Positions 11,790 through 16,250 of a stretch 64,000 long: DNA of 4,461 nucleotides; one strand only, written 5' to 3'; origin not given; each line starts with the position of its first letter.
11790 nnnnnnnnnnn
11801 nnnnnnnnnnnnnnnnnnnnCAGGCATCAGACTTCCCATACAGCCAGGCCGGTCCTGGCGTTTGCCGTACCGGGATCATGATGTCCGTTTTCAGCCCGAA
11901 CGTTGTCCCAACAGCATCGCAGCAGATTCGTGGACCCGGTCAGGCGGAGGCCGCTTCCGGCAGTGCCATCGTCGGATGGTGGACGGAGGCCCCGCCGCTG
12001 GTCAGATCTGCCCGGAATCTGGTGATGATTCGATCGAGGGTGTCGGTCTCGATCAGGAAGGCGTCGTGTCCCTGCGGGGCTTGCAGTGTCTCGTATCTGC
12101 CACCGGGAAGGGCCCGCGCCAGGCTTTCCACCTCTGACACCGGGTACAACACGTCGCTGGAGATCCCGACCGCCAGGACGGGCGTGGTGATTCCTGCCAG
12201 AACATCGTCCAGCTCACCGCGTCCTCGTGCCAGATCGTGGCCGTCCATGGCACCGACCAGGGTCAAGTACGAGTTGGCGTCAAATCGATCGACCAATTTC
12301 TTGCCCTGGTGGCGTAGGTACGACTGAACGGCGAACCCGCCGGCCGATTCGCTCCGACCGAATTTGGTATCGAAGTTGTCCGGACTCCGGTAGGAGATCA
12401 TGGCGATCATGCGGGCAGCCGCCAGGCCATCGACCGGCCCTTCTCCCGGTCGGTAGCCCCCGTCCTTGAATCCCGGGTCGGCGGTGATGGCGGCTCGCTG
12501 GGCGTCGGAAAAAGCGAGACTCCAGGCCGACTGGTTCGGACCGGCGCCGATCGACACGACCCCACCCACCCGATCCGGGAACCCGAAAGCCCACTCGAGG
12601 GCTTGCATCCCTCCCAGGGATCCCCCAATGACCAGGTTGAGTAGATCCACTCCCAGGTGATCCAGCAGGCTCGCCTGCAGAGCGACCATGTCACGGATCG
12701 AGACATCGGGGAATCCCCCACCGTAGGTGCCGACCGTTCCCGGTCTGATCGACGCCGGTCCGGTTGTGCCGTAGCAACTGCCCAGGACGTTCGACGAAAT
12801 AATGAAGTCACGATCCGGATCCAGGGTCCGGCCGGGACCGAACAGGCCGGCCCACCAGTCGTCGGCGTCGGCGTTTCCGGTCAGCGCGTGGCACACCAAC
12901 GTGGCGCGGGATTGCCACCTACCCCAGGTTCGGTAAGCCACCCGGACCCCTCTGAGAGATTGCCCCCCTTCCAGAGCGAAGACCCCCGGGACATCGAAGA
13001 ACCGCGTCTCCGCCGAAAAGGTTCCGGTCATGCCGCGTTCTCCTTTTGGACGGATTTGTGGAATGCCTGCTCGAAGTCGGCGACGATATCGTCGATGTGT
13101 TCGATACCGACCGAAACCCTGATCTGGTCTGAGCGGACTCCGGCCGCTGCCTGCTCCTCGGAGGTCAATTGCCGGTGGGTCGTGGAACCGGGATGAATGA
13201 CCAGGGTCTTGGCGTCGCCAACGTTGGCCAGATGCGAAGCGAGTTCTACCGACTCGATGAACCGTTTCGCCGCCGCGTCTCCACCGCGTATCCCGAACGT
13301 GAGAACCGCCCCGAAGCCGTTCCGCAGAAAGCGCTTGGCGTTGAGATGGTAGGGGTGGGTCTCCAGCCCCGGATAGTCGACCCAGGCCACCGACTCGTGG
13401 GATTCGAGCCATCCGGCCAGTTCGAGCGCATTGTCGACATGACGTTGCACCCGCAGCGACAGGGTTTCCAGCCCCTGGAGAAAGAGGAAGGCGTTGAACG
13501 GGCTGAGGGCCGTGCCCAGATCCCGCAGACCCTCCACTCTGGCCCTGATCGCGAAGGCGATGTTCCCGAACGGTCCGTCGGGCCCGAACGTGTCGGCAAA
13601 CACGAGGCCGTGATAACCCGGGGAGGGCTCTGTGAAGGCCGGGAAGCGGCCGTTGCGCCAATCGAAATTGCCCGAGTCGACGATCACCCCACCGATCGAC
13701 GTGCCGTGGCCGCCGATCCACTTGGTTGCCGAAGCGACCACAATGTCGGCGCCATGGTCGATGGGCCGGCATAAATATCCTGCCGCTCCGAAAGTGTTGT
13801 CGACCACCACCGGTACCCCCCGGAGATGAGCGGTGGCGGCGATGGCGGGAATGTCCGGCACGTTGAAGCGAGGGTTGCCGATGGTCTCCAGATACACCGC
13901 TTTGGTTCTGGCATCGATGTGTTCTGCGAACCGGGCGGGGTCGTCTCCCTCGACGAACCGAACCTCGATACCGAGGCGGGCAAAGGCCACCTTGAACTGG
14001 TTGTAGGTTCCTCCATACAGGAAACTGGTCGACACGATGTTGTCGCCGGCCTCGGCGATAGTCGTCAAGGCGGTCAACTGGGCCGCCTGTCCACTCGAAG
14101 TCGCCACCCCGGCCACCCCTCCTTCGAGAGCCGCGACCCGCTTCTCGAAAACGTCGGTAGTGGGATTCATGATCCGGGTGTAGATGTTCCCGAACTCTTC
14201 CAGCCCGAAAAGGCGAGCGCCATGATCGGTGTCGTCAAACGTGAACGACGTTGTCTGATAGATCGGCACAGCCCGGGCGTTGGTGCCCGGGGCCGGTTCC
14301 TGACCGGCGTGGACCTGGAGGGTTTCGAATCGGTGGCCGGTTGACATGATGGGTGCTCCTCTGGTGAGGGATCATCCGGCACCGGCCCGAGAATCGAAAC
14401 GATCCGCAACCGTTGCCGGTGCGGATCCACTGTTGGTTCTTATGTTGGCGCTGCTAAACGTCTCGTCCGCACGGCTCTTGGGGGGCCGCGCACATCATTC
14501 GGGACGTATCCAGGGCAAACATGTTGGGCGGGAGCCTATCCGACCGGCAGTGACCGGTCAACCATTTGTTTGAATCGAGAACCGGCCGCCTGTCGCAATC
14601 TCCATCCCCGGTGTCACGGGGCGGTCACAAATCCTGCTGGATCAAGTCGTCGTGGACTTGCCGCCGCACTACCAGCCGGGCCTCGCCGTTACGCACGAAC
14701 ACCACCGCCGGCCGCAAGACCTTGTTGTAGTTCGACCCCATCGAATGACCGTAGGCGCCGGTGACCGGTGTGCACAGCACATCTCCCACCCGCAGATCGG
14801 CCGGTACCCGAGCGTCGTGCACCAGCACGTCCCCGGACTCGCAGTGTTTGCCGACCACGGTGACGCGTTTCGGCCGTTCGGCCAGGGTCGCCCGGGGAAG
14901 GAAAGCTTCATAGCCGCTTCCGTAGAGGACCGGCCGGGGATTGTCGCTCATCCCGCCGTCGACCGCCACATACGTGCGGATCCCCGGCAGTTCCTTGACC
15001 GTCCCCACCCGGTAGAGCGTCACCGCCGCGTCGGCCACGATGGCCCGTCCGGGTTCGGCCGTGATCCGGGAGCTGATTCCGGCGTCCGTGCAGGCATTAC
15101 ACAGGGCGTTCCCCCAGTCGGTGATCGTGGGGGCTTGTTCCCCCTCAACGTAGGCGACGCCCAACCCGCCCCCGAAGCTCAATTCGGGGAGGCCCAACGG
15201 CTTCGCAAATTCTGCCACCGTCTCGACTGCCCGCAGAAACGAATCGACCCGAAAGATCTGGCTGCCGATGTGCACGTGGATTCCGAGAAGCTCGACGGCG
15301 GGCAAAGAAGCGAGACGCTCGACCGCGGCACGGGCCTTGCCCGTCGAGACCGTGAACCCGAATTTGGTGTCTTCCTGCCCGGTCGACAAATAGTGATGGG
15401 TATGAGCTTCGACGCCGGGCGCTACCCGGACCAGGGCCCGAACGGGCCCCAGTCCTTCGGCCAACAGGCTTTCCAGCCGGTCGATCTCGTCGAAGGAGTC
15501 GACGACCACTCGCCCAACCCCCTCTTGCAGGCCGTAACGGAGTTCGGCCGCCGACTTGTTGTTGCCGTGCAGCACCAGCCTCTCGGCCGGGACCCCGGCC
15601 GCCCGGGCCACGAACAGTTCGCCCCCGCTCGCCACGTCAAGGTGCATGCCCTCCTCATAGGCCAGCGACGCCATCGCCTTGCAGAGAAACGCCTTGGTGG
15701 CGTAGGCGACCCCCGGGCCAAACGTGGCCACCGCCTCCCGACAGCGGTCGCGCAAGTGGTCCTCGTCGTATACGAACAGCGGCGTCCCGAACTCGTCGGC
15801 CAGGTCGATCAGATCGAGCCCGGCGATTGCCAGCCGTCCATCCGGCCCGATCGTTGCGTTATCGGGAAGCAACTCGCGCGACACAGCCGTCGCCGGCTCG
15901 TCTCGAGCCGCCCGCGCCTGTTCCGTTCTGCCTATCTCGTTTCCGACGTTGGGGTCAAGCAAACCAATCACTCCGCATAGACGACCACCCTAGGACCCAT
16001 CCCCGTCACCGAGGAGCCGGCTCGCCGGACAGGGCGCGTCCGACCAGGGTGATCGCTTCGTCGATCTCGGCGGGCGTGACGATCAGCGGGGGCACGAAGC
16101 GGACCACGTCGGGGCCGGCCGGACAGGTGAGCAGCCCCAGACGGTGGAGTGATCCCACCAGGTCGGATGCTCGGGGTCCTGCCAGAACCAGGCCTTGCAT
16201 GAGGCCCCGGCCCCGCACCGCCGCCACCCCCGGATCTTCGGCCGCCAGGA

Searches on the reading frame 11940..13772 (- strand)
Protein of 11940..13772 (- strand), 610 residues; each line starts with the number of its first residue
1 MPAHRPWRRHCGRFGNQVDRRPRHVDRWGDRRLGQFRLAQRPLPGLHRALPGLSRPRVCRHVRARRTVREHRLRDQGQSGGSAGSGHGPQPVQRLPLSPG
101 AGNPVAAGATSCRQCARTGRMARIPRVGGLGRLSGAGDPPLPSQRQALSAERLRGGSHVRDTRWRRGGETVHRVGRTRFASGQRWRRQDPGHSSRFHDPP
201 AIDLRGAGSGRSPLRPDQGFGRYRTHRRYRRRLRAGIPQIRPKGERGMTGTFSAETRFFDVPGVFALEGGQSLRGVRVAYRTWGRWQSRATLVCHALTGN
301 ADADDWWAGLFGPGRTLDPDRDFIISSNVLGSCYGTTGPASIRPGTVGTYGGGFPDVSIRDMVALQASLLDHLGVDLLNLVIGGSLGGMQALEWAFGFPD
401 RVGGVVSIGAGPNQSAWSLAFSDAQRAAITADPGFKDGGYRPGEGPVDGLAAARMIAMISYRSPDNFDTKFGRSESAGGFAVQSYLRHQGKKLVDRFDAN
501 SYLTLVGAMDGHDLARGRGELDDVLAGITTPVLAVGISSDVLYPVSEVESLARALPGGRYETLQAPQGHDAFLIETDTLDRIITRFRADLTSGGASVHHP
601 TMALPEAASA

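Call 12: search_protein_families(library=ncbifam, proteins=[window:11940-13772:-])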
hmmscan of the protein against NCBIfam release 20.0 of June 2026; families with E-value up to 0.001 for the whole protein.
window:11940-13772:- (610 aa): 15 families
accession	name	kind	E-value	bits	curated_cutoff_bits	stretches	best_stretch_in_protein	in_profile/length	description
TIGR01392.2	MetX_acetyl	equivalog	1.5e-115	386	500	1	265-586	5-349/351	homoserine O-acetyltransferase MetX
NF001209.0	PRK00175.1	equivalog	1e-109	366.9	331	1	254-588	12-373/381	homoserine O-acetyltransferase MetX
NF047917.1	MetX_acetyl_MTB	exception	9.8e-97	324.3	475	1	257-586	8-358/361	homoserine O-acetyltransferase MetX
NF047916.1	MetX_succinyl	exception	1.5e-75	254.5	560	1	256-586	9-365/370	homoserine O-succinyltransferase MetX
NF005262.1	PRK06765.1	equivalog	1.5e-47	162.4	450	1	264-586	11-364/366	E22 family MetX-like putative esterase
NF047915.1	homoser_Ac_Staph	exception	2.2e-41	142.2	500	1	263-578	11-304/320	homoserine O-acetyltransferase MetX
NF005757.0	PRK07581.1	subfamily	8.3e-40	136.7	332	1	263-576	13-322/339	hypothetical protein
NF006449.0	PRK08775.1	equivalog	2.2e-36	125.5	296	1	275-586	46-336/344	homoserine O-succinyltransferase MetX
NF005071.0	PRK06489.1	equivalog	8.3e-22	77.8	305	1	265-553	40-319/362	hypothetical protein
NF051488.1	bifunc_PcaDC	exception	8.3e-08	31.7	390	0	488-570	159-233/375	bifunctional 3-oxoadipate enol-lactonase/4-carboxymuconolactone decarboxylase PcaDC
TIGR02427.1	protocat_pcaD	equivalog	9.5e-08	31.7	255.85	0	520-585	184-248/251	3-oxoadipate enol-lactonase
TIGR03611.1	RutD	equivalog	2.4e-06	27.1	238.5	0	521-586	190-254/258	pyrimidine utilization protein D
NF045632.1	hydroxlase_HsaD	equivalog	0.00029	19.9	400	1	367-411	95-138/290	4,5:9,10-diseco-3-hydroxy-5,9,17-trioxoandrosta-1(10),2-diene-4-oate hydrolase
TIGR01738.1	bioH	equivalog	0.00051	19.8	206.95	0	380-415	68-103/245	pimeloyl-ACP methyl ester esterase BioH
NF052610.1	macro_16_ester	equivalog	0.00091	18.7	420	0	347-409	65-126/281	alpha/beta fold macrolide esterase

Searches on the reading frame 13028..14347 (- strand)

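Call 12: search_protein_families(library=ncbifam, proteins=[window:13028-14347:-])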
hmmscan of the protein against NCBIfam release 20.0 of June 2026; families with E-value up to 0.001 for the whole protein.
window:13028-14347:- (439 aa): 46 families (the best 25 are shown)
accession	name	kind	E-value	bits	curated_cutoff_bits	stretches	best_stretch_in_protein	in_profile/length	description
TIGR01326.1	OAH_OAS_sulfhy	subfamily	2e-208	692.2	495.1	1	6-430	1-418/418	O-acetylhomoserine aminocarboxypropyltransferase/cysteine synthase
NF006096.0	PRK08248.1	equivalog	6.8e-195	647.7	726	1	5-433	7-429/431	homocysteine synthase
NF005872.0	PRK07812.1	equivalog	1.9e-184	613.2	703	1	4-431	14-434/439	bifunctional o-acetylhomoserine/o-acetylserine sulfhydrylase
NF004650.0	PRK05994.1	equivalog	5.4e-178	592.2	667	1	5-431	6-426/427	O-acetylhomoserine aminocarboxypropyltransferase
NF004757.0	PRK06084.1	equivalog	2.5e-167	557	790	1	6-432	2-423/425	bifunctional O-acetylhomoserine aminocarboxypropyltransferase/cysteine synthase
NF006004.0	PRK08134.1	equivalog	2.7e-161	537.1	636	1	5-433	7-429/433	O-acetylhomoserine aminocarboxypropyltransferase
NF004125.0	PRK05613.1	equivalog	1.8e-137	458.4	765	1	6-430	13-435/437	O-acetylhomoserine/O-acetylserine sulfhydrylase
NF005215.0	PRK06702.1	equivalog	6.4e-131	437.2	709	1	8-431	8-424/432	bifunctional O-acetylhomoserine aminocarboxypropyltransferase/cysteine synthase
NF006003.0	PRK08133.1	equivalog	1.2e-107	360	522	2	4-226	9-229/396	O-succinylhomoserine sulfhydrylase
TIGR01325.1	O_suc_HS_sulf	equivalog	8.7e-106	353.7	510.05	2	9-227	2-218/380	O-succinylhomoserine sulfhydrylase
TIGR01328.1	met_gam_lyase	equivalog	3.3e-105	352.1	549.7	2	6-224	3-220/391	methionine gamma-lyase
NF005695.0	PRK07503.1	equivalog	2.9e-103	345.7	666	2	6-225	9-227/403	methionine gamma-lyase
NF004876.0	PRK06234.1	subfamily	1.1e-100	337.4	666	2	7-228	9-231/400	methionine gamma-lyase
NF005871.0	PRK07811.1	equivalog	3.9e-88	295.6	513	2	5-224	11-222/389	cystathionine gamma-synthase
NF005870.0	PRK07810.1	equivalog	2.3e-84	283.3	618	2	5-228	17-238/406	O-succinylhomoserine sulfhydrylase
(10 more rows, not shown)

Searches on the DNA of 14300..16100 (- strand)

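Call 53: search_rna_families(sources=[L007, L010, L008], threshold=evalue, max_evalue=1, show_alignments=2)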
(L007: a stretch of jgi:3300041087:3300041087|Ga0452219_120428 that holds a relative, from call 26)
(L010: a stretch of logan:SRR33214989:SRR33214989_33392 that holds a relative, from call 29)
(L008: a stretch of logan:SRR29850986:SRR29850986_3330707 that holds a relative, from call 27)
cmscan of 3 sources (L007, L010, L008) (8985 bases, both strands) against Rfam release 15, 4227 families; matches with E-value up to 1: 4.
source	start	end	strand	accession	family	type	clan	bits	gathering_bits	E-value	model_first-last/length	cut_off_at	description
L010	1263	1368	-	RF00162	SAM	Cis-reg; riboswitch;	CL00012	89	44.4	1.1e-20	1-108/108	no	SAM riboswitch aptamer (S box leader)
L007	3068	3168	+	RF00515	PyrR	Cis-reg;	-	30.1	54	0.53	1-115/115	no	PyrR binding site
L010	58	105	+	RF01151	snoU82P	Gene; snRNA; snoRNA; CD-box;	-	17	42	1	1-55/55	no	Small nucleolar RNA U82P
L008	925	939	+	RF03092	Ocean-VII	Gene; sRNA;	-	16.7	53.5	0.44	21-35/41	no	Ocean-VII RNA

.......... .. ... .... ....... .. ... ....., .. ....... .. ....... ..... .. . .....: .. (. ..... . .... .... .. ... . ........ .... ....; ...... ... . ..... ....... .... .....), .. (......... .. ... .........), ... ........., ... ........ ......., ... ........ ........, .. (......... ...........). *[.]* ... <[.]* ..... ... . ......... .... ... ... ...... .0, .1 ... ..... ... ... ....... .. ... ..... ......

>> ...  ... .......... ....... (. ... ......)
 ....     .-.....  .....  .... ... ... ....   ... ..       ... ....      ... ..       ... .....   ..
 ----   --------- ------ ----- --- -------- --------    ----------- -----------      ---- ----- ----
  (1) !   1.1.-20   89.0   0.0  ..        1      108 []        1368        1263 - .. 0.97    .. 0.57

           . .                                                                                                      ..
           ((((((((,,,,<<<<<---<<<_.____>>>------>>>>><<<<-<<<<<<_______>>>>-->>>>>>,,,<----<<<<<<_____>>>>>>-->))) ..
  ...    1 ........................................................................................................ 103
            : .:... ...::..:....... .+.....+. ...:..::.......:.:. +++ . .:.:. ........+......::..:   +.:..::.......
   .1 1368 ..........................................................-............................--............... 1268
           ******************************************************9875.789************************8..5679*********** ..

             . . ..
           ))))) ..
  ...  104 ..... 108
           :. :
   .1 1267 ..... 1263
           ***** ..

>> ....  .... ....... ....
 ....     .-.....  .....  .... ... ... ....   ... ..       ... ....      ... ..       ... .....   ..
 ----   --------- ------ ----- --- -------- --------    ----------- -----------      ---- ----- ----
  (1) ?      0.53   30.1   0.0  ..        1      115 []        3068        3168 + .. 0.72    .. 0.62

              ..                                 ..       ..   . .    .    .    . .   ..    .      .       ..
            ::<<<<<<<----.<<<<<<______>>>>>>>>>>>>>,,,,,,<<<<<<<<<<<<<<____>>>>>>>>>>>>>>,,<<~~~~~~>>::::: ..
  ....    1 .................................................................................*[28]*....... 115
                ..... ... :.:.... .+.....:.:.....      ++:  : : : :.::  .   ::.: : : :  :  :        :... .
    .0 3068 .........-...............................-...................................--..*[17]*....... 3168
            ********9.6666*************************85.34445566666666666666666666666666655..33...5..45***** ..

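Call 65: search_rna_families(source=window, start=14300, end=14700, threshold=evalue, max_evalue=1)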
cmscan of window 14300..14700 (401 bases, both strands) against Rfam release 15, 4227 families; matches with E-value up to 1: 0.
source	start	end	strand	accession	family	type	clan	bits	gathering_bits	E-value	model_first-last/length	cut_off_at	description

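Call 66: search_rna_families(source=window, start=15850, end=16100, threshold=evalue, max_evalue=10)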
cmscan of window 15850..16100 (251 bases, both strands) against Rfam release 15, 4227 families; matches with E-value up to 10: 1.
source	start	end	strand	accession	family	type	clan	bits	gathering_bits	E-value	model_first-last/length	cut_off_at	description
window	15850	15900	-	RF01535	TB10Cs5H2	Gene; snRNA; snoRNA; HACA-box;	-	11.6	40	9.5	1-51/78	3'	Trypanosomatid snoRNA TB10Cs5H2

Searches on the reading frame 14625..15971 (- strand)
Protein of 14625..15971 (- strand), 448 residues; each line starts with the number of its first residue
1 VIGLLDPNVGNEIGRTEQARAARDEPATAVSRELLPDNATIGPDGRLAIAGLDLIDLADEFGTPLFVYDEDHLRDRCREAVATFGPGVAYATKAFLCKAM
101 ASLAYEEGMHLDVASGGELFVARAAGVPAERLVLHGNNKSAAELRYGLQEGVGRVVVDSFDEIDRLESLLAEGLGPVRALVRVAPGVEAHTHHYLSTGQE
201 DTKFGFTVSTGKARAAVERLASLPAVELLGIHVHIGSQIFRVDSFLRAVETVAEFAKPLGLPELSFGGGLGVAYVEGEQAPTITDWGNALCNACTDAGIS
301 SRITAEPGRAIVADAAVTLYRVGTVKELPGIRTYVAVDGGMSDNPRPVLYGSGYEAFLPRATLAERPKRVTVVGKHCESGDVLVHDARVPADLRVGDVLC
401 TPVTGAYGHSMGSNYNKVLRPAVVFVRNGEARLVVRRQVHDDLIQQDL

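Call 12: search_protein_families(library=ncbifam, proteins=[window:14625-15971:-])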
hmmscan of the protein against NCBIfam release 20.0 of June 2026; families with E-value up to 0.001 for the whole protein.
window:14625-15971:- (448 aa): 7 families
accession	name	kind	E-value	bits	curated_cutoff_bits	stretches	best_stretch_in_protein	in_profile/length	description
TIGR01048.1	lysA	equivalog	4.9e-128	427.2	297.9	1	44-447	6-416/417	diaminopimelate decarboxylase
NF006515.0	PRK08961.1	equivalog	8e-47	159.7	802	1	56-419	497-852/861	bifunctional aspartate kinase/diaminopimelate decarboxylase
TIGR03099.1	dCO2ase_PEP1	hypoth_equivalog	1.5e-39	136.3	478.45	1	44-411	5-382/398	pyridoxal-dependent decarboxylase, exosortase A system-associated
NF052544.1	OrLyDeCDokD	equivalog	1e-34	119.9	700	1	44-447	23-459/461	ornithine/lysine decarboxylase DokD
NF041039.1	FslC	exception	7.8e-10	38.1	500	1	57-257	22-222/418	rhizoferrin biosystnesis N-citrylornithine decarboxylase FslC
TIGR01273.1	speA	equivalog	8.5e-09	34.4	624.1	1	189-325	200-351/624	arginine decarboxylase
NF003763.0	PRK05354.1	equivalog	4.8e-08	32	369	1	156-327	176-361/636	biosynthetic arginine decarboxylase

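Call 23: find_homologous_proteins(query=window:14625-15971:-, max_evalue=1e-80)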
Query window:14625-15971:- (448 aa): 7998 proteins with E <= 1e-80 among 8000 candidates; the best 120 are listed.
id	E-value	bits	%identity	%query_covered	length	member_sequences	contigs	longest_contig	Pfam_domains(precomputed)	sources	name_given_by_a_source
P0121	8.1e-275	930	94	99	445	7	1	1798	PF02784.23,PF00278.29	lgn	-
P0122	6.6e-245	831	90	93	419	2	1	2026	PF02784.23,PF00278.29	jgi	jgi:diaminopimelate decarboxylase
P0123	1.1e-238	810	82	100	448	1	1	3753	PF02784.23,PF00278.29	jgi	jgi:diaminopimelate decarboxylase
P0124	7.2e-221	752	80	94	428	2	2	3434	PF02784.23,PF00278.29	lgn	-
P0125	5.1e-198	676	73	93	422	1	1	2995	PF02784.23,PF00278.29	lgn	-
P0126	5.8e-198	676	72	94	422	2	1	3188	PF02784.23,PF00278.29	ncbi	-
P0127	1.1e-197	675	73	93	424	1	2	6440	PF02784.23,PF00278.29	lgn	-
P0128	2.5e-197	674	72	94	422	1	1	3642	PF02784.23,PF00278.29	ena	-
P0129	3.9e-197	674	73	93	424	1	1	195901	PF02784.23,PF00278.29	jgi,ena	-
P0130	1.1e-196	672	71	94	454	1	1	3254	PF02784.23,PF00278.29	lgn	-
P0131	3.2e-196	671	71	94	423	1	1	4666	PF02784.23,PF00278.29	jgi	jgi:diaminopimelate decarboxylase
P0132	5.4e-196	670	71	94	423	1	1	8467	PF02784.23,PF00278.29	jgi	jgi:diaminopimelate decarboxylase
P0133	7.3e-196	669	71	94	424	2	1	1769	PF02784.23,PF00278.29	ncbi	-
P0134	1.1e-195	669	73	94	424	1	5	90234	PF02784.23,PF00278.29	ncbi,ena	-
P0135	2.3e-195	668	70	94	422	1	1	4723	PF02784.23,PF00278.29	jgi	jgi:diaminopimelate decarboxylase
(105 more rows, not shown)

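Call 26: find_encoding_contigs(protein=P0123, flank=10000, max_places=3)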
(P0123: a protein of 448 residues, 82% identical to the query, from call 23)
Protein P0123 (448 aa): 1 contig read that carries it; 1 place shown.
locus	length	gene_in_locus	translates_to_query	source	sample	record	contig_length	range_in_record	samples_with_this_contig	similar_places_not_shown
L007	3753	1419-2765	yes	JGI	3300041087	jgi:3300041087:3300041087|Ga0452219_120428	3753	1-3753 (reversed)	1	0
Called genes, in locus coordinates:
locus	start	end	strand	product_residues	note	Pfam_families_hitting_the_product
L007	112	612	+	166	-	PF00977:His_biosynth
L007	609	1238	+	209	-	PF01502:PRA-CH, PF01503:PRA-PH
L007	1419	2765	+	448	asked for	PF00278:Orn_DAP_Arg_deC, PF02784:Orn_Arg_deC_N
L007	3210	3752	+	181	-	?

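Call 27: find_encoding_contigs(protein=P0121, flank=10000, max_places=3)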
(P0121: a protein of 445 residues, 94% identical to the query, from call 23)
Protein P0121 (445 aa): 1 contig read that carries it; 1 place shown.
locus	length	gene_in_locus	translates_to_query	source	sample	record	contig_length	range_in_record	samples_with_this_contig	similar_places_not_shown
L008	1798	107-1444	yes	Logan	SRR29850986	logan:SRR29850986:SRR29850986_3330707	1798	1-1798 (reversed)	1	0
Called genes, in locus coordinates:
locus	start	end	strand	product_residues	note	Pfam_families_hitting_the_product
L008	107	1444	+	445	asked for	PF00278:Orn_DAP_Arg_deC, PF02784:Orn_Arg_deC_N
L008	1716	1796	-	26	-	?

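Call 28: find_encoding_contigs(protein=P0122, flank=10000, max_places=3)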
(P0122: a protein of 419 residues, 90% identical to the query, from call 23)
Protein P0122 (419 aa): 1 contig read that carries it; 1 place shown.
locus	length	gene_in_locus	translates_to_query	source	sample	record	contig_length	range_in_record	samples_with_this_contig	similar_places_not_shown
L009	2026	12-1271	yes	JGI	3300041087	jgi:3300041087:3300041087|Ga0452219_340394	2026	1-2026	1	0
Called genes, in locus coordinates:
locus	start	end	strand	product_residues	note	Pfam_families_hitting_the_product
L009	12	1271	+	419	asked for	PF00278:Orn_DAP_Arg_deC, PF02784:Orn_Arg_deC_N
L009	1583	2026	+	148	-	?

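Call 29: find_encoding_contigs(protein=P0124, flank=10000, max_places=3)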
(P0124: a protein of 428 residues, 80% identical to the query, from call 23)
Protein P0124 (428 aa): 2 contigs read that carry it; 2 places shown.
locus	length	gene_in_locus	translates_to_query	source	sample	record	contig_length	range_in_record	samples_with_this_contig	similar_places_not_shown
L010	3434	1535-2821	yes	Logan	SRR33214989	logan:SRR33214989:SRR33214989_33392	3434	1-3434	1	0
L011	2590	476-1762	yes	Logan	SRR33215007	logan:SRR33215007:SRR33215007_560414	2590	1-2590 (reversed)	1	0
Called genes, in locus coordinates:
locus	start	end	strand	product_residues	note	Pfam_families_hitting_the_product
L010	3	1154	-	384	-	?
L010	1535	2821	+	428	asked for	PF00278:Orn_DAP_Arg_deC, PF02784:Orn_Arg_deC_N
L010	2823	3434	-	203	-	?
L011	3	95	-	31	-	?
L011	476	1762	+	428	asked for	PF00278:Orn_DAP_Arg_deC, PF02784:Orn_Arg_deC_N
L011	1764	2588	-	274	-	?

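Call 56: find_encoding_contigs(protein=P0129, flank=7000, max_places=2)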
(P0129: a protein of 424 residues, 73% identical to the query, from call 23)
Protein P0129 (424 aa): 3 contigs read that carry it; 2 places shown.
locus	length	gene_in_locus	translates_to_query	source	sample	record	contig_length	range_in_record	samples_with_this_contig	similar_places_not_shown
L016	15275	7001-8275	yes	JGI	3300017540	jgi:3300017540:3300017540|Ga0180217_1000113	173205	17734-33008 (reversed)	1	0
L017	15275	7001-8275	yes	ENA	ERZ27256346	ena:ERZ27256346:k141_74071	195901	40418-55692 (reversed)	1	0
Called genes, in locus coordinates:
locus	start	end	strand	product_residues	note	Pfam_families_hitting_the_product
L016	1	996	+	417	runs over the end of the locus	PF02771:Acyl-CoA_dh_N, PF02770:Acyl-CoA_dh_M, PF00441:Acyl-CoA_dh_1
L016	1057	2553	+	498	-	PF03816:LytR_cpsA_psr, PF13399:LytR_C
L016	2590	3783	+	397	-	-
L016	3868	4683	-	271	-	PF13622:4HBT_3, PF20789:4HBT_3C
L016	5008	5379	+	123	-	PF00072:Response_reg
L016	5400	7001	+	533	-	PF03485:Arg_tRNA_synt_N, PF00750:tRNA-synt_1d, PF05746:DALR_1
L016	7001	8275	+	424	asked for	PF00278:Orn_DAP_Arg_deC, PF02784:Orn_Arg_deC_N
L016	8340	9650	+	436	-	PF03447:NAD_binding_3, PF00742:Homoserine_dh, PF01842:ACT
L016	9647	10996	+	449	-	PF14821:Thr_synth_N, PF00291:PALP, PF24857:THR4_C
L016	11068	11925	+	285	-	-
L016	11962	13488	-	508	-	PF20254:DMFA2_C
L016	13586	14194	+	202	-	PF00702:Hydrolase, PF12710:HAD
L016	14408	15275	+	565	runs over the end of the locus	PF07497:Rho_RNA_bind, PF00006:ATP-synt_ab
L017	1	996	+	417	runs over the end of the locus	PF02771:Acyl-CoA_dh_N, PF02770:Acyl-CoA_dh_M, PF00441:Acyl-CoA_dh_1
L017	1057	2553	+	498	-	PF03816:LytR_cpsA_psr, PF13399:LytR_C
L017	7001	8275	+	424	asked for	PF00278:Orn_DAP_Arg_deC, PF02784:Orn_Arg_deC_N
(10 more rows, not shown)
